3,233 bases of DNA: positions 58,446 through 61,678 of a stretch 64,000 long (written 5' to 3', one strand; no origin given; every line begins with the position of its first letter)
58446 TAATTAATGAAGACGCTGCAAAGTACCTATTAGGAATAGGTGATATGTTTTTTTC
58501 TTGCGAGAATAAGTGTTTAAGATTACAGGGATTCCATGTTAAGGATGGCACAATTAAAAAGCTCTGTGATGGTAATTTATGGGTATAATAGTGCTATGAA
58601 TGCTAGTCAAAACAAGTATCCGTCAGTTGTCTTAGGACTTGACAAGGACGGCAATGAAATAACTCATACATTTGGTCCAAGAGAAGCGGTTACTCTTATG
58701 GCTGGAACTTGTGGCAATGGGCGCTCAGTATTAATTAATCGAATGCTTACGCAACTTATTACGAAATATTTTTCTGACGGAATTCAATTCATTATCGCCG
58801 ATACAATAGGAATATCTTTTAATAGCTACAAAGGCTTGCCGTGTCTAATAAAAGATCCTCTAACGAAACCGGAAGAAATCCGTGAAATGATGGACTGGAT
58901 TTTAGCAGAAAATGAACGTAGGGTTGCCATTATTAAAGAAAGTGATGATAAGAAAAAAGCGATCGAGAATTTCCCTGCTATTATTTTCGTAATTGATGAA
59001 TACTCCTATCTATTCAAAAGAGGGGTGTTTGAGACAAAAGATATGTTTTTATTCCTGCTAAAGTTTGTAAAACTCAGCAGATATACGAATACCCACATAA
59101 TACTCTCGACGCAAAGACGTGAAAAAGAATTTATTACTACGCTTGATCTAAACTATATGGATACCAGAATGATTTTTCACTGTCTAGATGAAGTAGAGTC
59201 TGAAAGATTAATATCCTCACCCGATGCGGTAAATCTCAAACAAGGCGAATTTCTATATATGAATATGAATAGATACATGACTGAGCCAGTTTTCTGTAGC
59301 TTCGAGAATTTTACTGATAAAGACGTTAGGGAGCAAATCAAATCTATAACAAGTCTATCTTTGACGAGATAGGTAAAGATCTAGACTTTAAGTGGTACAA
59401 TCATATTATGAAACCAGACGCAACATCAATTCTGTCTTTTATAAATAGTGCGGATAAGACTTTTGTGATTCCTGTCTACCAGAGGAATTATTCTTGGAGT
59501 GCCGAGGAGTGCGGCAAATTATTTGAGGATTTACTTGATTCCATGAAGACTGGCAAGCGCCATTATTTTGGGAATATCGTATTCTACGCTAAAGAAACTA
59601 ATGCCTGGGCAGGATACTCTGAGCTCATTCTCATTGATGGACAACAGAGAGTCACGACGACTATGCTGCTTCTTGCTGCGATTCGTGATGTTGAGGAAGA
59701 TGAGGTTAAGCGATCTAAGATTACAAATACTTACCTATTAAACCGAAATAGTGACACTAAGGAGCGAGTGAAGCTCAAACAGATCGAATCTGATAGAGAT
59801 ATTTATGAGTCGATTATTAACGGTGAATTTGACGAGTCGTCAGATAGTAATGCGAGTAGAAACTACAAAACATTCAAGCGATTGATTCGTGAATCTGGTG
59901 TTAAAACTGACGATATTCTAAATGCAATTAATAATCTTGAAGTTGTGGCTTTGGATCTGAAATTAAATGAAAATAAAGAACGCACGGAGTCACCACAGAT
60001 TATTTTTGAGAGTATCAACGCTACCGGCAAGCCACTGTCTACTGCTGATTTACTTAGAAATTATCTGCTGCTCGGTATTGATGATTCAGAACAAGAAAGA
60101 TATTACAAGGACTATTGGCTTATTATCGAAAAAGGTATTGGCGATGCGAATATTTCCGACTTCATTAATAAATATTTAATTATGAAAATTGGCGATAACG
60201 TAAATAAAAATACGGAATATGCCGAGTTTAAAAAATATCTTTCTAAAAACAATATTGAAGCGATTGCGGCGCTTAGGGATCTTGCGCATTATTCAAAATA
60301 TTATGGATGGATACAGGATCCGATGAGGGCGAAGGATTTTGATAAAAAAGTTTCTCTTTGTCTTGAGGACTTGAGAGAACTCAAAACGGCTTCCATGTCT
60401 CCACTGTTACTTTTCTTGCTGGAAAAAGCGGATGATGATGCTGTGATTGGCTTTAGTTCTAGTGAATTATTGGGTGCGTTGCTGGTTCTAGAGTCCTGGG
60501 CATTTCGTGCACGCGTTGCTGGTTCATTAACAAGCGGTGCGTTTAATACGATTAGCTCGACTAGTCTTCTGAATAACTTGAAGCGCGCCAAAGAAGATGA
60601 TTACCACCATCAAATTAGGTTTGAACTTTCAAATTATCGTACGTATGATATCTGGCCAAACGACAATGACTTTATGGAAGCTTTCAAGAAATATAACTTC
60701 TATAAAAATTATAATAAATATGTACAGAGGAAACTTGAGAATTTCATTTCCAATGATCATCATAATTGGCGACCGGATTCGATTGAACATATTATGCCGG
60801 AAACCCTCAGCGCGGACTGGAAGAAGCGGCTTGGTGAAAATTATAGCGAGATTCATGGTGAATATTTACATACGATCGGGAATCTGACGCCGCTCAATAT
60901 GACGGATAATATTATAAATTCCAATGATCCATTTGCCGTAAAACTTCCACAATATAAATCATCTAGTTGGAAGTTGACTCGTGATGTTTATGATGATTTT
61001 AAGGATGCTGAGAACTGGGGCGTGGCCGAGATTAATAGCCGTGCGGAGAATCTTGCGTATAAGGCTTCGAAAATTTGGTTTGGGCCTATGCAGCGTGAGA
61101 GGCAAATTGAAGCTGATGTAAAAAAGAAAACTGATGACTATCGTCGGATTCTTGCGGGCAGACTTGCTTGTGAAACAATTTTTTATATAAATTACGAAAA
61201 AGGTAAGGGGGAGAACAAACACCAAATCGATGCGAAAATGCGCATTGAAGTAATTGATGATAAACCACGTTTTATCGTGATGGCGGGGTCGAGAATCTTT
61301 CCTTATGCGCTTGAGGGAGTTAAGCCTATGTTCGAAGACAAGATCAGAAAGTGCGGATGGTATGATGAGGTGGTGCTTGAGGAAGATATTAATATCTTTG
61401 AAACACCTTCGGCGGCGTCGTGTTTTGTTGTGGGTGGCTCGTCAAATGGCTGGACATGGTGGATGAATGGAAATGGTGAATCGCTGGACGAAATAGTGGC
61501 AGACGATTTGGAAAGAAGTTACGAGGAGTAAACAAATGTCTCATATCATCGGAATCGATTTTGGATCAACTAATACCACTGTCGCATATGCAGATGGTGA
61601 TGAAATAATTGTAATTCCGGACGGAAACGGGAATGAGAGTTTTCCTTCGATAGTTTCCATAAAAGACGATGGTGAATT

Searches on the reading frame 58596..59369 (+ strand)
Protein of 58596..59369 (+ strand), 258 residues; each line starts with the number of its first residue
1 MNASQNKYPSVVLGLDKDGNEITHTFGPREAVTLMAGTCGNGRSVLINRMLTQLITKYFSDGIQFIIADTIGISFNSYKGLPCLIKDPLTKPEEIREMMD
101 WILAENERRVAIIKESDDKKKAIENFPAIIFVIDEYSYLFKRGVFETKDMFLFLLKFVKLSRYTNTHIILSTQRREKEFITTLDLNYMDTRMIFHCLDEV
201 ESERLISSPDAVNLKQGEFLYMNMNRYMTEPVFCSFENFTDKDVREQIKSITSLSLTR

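Call 3: search_protein_families(library=pfam, proteins=[window:58596-59369:+], max_evalue=0.01)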
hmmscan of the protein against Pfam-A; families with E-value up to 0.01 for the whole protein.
window:58596-59369:+ (258 aa): 1 family
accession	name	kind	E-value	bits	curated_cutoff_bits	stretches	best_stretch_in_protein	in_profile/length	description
PF01580.24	FtsK_SpoIIIE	-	8.6e-15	55.2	24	1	5-175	12-165/221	FtsK/SpoIIIE family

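Call 4: search_protein_families(library=padloc, proteins=[window:58596-59369:+], max_evalue=0.01)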
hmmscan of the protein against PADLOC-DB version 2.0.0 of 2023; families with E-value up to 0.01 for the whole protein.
window:58596-59369:+ (258 aa): 3 families
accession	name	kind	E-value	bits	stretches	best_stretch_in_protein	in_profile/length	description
PDLC02804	SspH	-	1.7e-10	37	1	32-210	1335-1522/1561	SspH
PDLC04140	mad8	-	2.8e-09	34.9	1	11-224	4-289/314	mads_8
PDLC02806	SspH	-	8.7e-08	28.1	1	33-135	1540-1651/1766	SspH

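Call 5: search_protein_families(library=ncbifam, proteins=[window:58596-59369:+], max_evalue=0.01)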
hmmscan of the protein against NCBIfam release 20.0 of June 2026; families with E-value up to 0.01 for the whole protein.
window:58596-59369:+ (258 aa): 4 families
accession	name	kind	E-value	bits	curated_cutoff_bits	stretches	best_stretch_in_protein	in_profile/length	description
NF007615.0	PRK10263.1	equivalog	2.8e-14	51.8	1566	2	10-112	991-1092/1355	DNA translocase FtsK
TIGR03924.1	T7SS_EccC_a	equivalog_domain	1.1e-09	37.6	509.15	1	34-216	454-647/673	type VII secretion protein EccCa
TIGR03928.1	T7_EssCb_Firm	equivalog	3.1e-08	31.7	778.4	1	34-249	814-1032/1296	type VII secretion protein EssC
NF006799.0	PRK09302.1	equivalog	0.003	16.2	408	0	6-63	11-64/515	circadian clock protein KaiC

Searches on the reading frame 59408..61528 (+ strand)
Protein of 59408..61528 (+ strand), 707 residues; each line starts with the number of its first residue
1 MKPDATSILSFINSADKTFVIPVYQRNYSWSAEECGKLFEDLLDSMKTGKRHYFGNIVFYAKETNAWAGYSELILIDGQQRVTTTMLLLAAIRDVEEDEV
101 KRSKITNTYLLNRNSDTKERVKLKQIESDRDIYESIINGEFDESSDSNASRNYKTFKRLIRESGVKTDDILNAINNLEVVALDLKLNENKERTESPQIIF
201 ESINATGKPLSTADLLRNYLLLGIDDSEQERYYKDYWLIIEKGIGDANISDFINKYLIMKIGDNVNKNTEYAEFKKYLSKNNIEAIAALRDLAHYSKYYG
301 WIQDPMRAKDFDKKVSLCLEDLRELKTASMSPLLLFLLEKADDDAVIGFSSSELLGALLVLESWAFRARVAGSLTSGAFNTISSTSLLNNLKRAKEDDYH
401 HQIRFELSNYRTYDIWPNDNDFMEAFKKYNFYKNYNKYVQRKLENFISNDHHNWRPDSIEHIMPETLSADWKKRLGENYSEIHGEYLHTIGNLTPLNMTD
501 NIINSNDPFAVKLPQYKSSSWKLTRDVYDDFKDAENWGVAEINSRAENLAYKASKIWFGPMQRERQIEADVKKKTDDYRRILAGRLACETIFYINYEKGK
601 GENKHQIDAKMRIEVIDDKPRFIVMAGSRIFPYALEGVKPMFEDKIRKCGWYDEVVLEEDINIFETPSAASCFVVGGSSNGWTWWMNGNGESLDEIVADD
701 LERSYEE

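Call 3: search_protein_families(library=pfam, proteins=[window:59408-61528:+], max_evalue=0.01)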
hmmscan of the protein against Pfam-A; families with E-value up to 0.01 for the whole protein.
window:59408-61528:+ (707 aa): 3 families
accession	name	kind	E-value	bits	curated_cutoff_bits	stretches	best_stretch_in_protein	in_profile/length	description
PF03235.19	GmrSD_N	-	2e-36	126.4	33.2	1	10-221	3-199/199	GmrSD restriction endonuclease, N-terminal domain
PF07510.16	GmrSD_C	-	4.1e-20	72.5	23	1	416-550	1-136/138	GmrSD restriction endonucleases, C-terminal domain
PF14267.11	DUF4357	-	7.9e-10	39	38.4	1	645-693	8-54/54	Domain of unknown function (DUF4357)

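Call 4: search_protein_families(library=padloc, proteins=[window:59408-61528:+], max_evalue=0.01)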
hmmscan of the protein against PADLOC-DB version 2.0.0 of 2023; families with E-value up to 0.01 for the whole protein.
window:59408-61528:+ (707 aa): 32 families (the best 25 are shown)
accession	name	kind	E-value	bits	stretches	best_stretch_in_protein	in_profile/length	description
PDLC02693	Orf5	-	2e-114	381.6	1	15-557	5-542/543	Orf5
PDLC04157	HEC-06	-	2.1e-67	226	1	15-557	19-555/558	-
PDLC04155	HEC-06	-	6.3e-66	221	1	16-557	19-558/562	-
PDLC02702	Orf5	-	5.3e-64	214.9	1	18-557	2-541/543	Orf5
PDLC04154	HEC-06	-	2.4e-58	196.2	1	13-557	18-564/569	-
PDLC02700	Orf5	-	4.2e-48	162.4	1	17-557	10-555/555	Orf5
PDLC02687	Orf5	-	1e-44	151.2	1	12-530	11-535/543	Orf5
PDLC02691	Orf5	-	6.6e-40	135.2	2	151-557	179-579/579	Orf5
PDLC02695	Orf5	-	8.9e-36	121.4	2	1-279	3-312/601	Orf5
PDLC02692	Orf5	-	1.9e-29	100.8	1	17-557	6-556/558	Orf5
PDLC02701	Orf5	-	6.3e-29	98.9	2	14-282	15-313/596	Orf5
PDLC02690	Orf5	-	3.1e-21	73.8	2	14-300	5-291/531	Orf5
PDLC02686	Orf5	-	1.4e-20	71.3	2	13-279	15-295/566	Orf5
PDLC02792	SspE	-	1.7e-20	71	2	3-162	8-169/771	SspE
PDLC04156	HEC-06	-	5.6e-20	69.4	1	19-523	21-530/562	-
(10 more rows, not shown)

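Call 5: search_protein_families(library=ncbifam, proteins=[window:59408-61528:+], max_evalue=0.01)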
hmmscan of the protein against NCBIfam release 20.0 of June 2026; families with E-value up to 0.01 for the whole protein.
window:59408-61528:+ (707 aa): 0 families

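Call 37: find_related_loci(query=window:59408-61528:+, collection=metagenome_contigs, flank=10000)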
Query window:59408-61528:+ (707 aa) in metagenome_contigs; peptide patterns used: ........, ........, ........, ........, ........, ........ (x = any residue, [..] = any of these).
114 stretches matched a pattern; 23 encode a relative of the query (tblastn E <= 1e-3); 23 distinct loci.
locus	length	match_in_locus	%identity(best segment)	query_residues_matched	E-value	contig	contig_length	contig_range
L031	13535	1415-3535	98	1-707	0e+0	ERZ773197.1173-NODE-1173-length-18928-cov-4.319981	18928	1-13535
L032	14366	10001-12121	98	1-707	0e+0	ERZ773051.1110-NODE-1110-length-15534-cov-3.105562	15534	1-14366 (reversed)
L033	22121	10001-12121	97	1-707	0e+0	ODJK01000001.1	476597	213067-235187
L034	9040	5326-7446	97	1-707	0e+0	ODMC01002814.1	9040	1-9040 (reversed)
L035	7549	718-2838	97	1-707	0e+0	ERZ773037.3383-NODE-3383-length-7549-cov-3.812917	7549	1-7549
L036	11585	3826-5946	94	1-707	0e+0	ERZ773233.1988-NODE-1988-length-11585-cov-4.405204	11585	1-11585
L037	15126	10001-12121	94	1-707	0e+0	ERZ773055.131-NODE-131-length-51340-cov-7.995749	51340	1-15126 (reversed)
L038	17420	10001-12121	94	1-707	0e+0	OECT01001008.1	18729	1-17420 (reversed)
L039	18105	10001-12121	93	1-707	0e+0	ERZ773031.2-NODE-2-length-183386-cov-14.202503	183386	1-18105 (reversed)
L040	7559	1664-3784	94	1-707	0e+0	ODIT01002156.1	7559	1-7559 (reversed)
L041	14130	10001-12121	93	1-707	0e+0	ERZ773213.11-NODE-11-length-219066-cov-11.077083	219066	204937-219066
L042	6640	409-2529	93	1-707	0e+0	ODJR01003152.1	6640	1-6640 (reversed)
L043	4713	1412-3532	93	1-707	0e+0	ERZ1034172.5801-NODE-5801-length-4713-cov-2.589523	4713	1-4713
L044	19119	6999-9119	93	1-707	0e+0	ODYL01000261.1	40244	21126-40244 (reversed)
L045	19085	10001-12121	92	1-707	0e+0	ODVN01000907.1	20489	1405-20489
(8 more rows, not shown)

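Call 65: list_cluster_members(proteins=[P0121, window:59408-61528:+, window:61536-63200:+, window:58596-59369:+])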
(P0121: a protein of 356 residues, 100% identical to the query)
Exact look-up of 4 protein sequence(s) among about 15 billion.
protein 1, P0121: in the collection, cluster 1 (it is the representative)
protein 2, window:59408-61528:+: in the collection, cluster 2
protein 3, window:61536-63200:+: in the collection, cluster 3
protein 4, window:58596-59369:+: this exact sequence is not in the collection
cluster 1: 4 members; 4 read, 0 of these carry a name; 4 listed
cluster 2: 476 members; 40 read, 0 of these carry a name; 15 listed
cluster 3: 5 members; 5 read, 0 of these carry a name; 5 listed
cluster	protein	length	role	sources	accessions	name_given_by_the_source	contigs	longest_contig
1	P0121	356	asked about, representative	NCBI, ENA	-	-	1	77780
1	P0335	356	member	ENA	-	-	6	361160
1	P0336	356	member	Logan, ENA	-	-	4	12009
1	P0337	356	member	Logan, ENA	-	-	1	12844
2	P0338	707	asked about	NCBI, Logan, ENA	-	-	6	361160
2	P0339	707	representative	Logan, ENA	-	-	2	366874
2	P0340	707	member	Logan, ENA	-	-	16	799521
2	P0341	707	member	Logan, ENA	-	-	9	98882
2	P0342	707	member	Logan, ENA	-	-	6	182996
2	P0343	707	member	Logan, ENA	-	-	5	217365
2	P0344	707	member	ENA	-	-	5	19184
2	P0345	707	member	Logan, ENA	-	-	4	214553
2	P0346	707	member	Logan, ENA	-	-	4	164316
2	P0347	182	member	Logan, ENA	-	-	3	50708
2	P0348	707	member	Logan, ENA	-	-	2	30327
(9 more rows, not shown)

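Call 72: search_dna_similar(query=window:59408-61528:+, collection=plasmids, mode=protein, max_rows=15, max_evalue=1e-20)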
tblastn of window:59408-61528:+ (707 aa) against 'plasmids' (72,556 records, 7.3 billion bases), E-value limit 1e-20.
Records with a match: 56; places in all: 56; records where one place covers at least 80% of the query: 13.
Best place of each record, by identity: <60% 56.
By first word of the organism name: Rhizobium 6; Planktothrix 4; Escherichia 3; Limosilactobacillus 3; Deinococcus 3; Picosynechococcus 2; Lactiplantibacillus 2; Loigolactobacillus 2; Streptomyces 2; Nostoc 1; and 28 more.
By predicted mobility (MOB-suite, as given by PLSDB): non-mobilizable 39; mobilizable 10; conjugative 7.
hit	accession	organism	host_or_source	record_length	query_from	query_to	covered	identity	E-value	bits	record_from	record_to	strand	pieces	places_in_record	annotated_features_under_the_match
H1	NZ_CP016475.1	Picosynechococcus sp. PCC 7003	cell culture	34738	1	571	81%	32.0%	7e-63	235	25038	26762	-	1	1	DUF262 domain-containing protein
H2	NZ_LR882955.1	Planktothrix agardhii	-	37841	1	560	79%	32.3%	7e-65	241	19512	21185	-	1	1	DUF262 domain-containing protein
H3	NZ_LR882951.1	Planktothrix agardhii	-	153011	1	560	79%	32.3%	7e-65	241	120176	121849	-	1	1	DUF262 domain-containing protein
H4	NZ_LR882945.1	Planktothrix agardhii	-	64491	1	560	79%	32.3%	2e-64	239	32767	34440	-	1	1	DUF262 domain-containing protein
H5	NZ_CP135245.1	Escherichia coli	Food,other,Pig ear pet treat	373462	1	560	79%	31.9%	6e-67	247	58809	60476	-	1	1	none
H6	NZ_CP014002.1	Picosynechococcus sp. PCC 73109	cell culture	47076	1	560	79%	31.9%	2e-60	228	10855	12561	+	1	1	DUF262 domain-containing protein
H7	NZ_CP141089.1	Escherichia coli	Homo sapiens,Infected Human Urine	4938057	1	560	79%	31.8%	2e-64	240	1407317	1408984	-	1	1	none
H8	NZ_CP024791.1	Nostoc flagelliforme CCNUN1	cell culture,desert soil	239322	1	571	81%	31.1%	2e-59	225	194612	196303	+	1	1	DUF262 domain-containing protein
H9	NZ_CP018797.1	Lentilactobacillus parabuchneri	Cell isolation,Emmental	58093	1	589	83%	29.8%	5e-68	251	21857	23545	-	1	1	DUF262 domain-containing protein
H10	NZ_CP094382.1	Lactiplantibacillus plantarum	Food sample,Motal cheese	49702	1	589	83%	29.8%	2e-65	243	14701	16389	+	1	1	DUF262 domain-containing protein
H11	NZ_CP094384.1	Lactiplantibacillus plantarum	Food sample,Motal cheese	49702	1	589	83%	29.8%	2e-65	243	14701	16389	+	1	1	DUF262 domain-containing protein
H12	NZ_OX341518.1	Aminobacter niigataensis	-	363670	1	561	79%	31.1%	4e-61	230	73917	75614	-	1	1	DUF262 and DUF1524 domain-containing protein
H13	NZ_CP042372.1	Secundilactobacillus malefermentans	cell culture,kimchi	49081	1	589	83%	29.6%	3e-67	248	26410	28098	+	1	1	DUF262 domain-containing protein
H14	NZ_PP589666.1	Lactococcus sp.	Bacterial culture,Dairy environment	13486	17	695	96%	25.7%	2e-39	164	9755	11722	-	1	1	DUF4357 domain-containing protein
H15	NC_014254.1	Methanohalobium evestigatum Z-7303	-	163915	1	560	79%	31.0%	4e-57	218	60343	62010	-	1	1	DUF262 domain-containing protein (x2)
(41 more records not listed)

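Call 74: get_annotated_region(hit=H14, flank=7000)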
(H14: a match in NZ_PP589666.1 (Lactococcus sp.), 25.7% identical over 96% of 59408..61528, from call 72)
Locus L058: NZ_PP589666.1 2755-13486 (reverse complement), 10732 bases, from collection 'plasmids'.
description: Lactococcus sp. strain UCCL626 plasmid pUCCL626F, complete sequence
organism: Lactococcus sp. (NCBI taxid 44273)
taxonomy: Bacteria; Bacillota; Bacilli; Lactobacillales; Streptococcaceae; Lactococcus; Lactococcus sp.
host: -; source: Bacterial culture,Dairy environment; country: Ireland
typing (MOB-suite, as given by PLSDB): mobilizable; replicon rep_cluster_414; relaxase MOB_Unknown
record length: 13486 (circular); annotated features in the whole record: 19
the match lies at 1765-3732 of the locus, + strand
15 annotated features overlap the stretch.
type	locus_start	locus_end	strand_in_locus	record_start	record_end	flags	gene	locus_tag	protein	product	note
CDS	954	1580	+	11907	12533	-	-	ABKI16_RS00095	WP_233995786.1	hypothetical protein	-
CDS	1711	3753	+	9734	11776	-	-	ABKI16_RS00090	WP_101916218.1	DUF4357 domain-containing protein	-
CDS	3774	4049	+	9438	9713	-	-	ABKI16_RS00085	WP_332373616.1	YjcQ family protein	-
CDS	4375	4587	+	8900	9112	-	-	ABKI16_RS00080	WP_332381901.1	hypothetical protein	-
CDS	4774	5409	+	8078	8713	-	-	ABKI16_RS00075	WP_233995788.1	phosphoribosylglycinamide synthetase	-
CDS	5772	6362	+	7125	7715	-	-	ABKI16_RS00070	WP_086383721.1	site-specific integrase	-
CDS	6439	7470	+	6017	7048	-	-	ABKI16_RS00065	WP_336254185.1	hypothetical protein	-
CDS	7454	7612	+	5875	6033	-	-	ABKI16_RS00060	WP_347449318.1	hypothetical protein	-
CDS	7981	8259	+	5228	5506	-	-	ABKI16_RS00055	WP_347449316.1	cytochrome B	-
CDS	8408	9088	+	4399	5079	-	-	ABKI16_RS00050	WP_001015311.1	IS6-like element IS1216 family transposase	GO:0006313 - DNA transposition [Evidence IEA]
CDS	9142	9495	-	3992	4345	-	mobC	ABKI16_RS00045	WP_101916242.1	plasmid mobilization relaxosome protein MobC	-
CDS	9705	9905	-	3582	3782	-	-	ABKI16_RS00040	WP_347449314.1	hypothetical protein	-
CDS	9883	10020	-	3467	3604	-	-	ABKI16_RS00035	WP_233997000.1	hypothetical protein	-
CDS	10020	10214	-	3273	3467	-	-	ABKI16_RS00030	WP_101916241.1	hypothetical protein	-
CDS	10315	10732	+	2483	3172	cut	-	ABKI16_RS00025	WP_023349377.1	metallophosphoesterase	-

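Call 75: get_annotated_region(hit=H9, flank=6000)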
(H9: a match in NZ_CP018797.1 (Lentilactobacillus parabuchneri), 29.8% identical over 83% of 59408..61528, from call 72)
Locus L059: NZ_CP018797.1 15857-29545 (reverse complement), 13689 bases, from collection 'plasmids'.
description: Lentilactobacillus parabuchneri strain FAM21731 plasmid pFAM21731.1, complete sequence
organism: Lentilactobacillus parabuchneri (NCBI taxid 152331)
taxonomy: Bacteria; Bacillota; Bacilli; Lactobacillales; Lactobacillaceae; Lentilactobacillus; Lentilactobacillus parabuchneri
host: -; source: Cell isolation,Emmental; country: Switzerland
typing (MOB-suite, as given by PLSDB): mobilizable; replicon rep_cluster_731; relaxase MOBQ
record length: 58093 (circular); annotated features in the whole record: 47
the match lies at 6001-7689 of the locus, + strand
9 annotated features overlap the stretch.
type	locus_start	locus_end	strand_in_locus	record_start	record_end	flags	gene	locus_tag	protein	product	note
CDS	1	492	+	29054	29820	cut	-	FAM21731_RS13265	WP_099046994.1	IS5 family transposase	-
CDS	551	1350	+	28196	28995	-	-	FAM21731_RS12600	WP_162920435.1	IS5 family transposase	-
CDS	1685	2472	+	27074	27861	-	-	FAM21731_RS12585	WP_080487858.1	IS5 family transposase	-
CDS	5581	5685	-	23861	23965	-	-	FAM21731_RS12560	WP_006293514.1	putative holin-like toxin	-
CDS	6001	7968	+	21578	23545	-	-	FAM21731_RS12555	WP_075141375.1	DUF262 domain-containing protein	-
CDS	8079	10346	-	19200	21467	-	-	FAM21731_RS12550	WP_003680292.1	excinuclease ABC subunit UvrA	-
CDS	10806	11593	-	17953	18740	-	-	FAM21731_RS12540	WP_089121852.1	IS5 family transposase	-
CDS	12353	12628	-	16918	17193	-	-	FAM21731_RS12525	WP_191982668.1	hypothetical protein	-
CDS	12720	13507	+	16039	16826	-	-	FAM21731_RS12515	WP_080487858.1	IS5 family transposase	-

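Call 82: search_solved_structures(query=window:59408-61528:+, max_evalue=0.001)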
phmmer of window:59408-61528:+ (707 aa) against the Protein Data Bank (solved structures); distinct sequences matched with E-value up to 0.001: 3.
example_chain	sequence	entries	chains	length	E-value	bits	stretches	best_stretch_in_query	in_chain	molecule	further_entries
9jfl_B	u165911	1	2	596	1.5e-14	56.9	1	16-335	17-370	DUF262 domain-containing protein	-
6jiv_D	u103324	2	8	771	5.5e-05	25.2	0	7-106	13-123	SspE protein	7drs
7drr_D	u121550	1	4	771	0.00034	22.6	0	7-106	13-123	SspE protein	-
